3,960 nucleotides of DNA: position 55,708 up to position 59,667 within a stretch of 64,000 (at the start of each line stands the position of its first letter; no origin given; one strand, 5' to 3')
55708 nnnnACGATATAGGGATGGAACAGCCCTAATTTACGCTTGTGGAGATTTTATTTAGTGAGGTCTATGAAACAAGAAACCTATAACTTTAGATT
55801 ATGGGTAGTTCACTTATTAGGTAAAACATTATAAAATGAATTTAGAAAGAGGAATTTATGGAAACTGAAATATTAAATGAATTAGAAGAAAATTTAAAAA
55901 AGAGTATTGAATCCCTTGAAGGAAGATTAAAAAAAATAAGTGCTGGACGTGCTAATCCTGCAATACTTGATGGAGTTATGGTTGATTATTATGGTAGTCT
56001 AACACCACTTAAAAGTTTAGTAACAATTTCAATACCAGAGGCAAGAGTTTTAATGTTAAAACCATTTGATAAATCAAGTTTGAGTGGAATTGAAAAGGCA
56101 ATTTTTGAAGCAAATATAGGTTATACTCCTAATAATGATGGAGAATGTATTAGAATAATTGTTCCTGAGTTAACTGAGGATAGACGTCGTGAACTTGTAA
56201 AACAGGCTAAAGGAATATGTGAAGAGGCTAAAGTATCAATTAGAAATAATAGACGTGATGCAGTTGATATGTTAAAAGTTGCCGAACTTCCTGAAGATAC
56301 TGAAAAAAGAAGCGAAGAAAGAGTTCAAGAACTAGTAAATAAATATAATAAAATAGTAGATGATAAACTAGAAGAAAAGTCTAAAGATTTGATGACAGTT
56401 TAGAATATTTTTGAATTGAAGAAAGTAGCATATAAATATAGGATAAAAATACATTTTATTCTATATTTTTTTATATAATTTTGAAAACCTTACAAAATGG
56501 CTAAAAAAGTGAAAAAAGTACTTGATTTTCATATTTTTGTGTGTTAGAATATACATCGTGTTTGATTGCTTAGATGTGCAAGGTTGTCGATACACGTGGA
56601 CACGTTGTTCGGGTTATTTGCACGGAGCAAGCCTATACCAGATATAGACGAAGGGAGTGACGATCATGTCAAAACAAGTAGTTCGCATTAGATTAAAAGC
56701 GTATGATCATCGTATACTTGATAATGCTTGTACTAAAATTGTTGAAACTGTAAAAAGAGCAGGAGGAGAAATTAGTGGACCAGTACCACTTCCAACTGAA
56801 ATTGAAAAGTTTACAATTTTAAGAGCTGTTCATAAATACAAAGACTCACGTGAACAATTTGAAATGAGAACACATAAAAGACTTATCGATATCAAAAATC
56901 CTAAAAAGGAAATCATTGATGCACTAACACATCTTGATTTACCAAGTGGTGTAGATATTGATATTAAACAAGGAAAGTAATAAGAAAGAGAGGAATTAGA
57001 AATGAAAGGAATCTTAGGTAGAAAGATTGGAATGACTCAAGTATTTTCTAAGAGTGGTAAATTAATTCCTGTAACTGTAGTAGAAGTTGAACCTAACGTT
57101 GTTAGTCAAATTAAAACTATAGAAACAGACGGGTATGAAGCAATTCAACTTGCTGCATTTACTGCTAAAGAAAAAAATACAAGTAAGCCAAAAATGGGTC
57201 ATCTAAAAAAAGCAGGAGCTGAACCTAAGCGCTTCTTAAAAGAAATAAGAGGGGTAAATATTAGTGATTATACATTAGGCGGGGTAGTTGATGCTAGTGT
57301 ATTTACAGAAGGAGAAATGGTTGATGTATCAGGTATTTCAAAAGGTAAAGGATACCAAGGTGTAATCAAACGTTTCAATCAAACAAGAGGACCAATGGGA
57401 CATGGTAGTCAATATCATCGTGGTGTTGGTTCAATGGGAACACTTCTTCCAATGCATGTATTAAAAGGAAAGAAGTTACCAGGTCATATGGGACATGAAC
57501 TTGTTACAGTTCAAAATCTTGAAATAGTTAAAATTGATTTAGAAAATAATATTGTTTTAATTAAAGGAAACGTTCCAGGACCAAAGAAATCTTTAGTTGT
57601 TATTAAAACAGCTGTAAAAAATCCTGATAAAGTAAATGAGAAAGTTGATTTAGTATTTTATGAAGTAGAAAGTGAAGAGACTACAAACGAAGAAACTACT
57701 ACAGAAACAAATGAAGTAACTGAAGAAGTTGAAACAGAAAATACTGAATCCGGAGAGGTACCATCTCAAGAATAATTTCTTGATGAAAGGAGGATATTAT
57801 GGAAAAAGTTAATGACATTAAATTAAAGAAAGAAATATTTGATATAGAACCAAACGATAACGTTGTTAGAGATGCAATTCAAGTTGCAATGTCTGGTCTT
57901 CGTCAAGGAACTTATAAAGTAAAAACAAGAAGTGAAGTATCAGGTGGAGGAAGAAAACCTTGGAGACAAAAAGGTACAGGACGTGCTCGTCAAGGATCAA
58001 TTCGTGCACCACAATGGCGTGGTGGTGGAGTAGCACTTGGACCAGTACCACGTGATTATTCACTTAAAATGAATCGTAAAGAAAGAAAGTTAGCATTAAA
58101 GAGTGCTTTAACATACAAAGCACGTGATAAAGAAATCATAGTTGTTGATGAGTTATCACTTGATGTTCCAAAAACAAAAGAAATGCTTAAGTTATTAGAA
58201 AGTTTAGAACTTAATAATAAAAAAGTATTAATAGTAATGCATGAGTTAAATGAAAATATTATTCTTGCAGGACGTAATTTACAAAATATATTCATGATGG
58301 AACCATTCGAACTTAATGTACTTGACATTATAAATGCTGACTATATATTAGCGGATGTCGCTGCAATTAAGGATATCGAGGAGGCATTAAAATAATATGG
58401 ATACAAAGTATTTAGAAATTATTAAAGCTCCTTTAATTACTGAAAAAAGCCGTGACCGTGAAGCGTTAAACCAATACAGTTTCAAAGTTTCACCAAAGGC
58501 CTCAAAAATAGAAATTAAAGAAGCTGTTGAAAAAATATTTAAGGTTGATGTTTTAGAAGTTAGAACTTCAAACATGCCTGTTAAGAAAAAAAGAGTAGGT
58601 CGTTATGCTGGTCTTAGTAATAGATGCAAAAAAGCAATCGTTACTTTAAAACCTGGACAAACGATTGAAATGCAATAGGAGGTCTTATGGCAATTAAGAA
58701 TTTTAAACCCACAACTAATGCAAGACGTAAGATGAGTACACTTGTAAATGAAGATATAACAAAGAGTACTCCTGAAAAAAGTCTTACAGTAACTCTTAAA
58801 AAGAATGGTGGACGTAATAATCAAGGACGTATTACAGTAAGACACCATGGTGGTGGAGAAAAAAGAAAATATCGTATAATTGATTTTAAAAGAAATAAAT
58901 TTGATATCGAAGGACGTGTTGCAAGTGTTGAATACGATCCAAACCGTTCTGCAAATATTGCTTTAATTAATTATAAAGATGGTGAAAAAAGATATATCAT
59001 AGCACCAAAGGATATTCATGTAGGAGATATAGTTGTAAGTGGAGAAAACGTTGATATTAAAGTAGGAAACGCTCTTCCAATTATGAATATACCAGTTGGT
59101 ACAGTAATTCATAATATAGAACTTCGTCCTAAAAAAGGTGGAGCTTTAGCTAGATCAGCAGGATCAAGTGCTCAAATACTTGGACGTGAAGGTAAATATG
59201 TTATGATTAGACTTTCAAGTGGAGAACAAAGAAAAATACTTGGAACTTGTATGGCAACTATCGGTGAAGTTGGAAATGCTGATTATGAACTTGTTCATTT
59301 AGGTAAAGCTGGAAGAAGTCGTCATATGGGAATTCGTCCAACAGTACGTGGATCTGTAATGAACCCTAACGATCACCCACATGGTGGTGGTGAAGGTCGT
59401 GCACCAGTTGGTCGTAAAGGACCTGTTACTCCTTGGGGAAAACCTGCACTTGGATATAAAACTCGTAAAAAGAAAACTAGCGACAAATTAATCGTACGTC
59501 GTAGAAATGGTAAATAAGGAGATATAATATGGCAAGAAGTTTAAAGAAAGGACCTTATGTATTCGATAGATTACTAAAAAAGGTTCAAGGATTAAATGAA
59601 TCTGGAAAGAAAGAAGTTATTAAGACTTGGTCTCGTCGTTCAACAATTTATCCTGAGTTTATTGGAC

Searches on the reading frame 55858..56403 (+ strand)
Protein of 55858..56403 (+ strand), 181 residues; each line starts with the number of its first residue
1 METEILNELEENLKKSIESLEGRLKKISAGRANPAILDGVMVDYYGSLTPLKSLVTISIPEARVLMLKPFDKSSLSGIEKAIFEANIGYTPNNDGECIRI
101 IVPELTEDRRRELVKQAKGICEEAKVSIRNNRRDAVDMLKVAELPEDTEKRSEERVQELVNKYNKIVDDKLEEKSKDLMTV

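Call 60: search_protein_families(library=pfam, proteins=[window:55858-56403:+], max_evalue=0.00001)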
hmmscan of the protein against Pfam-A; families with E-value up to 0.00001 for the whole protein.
window:55858-56403:+ (181 aa): 1 family
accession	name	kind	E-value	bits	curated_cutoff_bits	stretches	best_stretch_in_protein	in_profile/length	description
PF01765.24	RRF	-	1.6e-56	191.1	29.7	1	22-179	3-164/164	Ribosome recycling factor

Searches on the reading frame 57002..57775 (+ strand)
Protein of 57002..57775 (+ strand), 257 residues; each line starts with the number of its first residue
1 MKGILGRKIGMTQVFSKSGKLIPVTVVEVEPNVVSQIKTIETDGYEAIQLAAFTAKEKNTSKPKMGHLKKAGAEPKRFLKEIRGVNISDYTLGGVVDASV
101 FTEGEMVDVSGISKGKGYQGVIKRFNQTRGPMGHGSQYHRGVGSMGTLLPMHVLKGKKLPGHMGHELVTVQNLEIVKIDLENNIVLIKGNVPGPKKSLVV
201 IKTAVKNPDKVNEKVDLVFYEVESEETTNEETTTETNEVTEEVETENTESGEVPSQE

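Call 60: search_protein_families(library=pfam, proteins=[window:57002-57775:+], max_evalue=0.00001)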
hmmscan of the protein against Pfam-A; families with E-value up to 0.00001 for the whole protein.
window:57002-57775:+ (257 aa): 1 family
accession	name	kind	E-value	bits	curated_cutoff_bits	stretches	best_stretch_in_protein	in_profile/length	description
PF00297.29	Ribosomal_L3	-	2.3e-20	73.4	22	1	98-179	209-289/369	Ribosomal protein L3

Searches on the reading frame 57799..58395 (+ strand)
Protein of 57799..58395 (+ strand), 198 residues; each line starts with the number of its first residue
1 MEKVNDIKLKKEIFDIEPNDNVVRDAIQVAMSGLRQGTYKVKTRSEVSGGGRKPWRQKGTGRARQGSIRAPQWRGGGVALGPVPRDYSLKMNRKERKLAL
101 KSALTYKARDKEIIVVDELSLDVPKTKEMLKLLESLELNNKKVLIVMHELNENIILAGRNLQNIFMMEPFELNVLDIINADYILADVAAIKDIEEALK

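Call 60: search_protein_families(library=pfam, proteins=[window:57799-58395:+], max_evalue=0.00001)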
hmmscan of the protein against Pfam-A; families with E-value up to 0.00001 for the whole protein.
window:57799-58395:+ (198 aa): 1 family
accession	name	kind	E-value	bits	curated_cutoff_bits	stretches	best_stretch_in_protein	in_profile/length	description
PF00573.27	Ribosomal_L4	-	9.9e-72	241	25.8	1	7-195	1-189/190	Ribosomal protein L4/L1 family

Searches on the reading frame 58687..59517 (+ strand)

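Call 60: search_protein_families(library=pfam, proteins=[window:58687-59517:+], max_evalue=0.00001)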
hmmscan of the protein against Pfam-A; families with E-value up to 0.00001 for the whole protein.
window:58687-59517:+ (276 aa): 2 families
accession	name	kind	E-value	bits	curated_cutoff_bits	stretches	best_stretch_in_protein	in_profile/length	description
PF03947.24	Ribosomal_L2_C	-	1.1e-53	181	33.7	1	125-251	1-126/126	Ribosomal Proteins L2, C-terminal domain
PF00181.30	Ribosomal_L2_N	-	1.5e-36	124.6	23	1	42-118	1-77/77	Ribosomal Proteins L2, RNA binding N-terminal domain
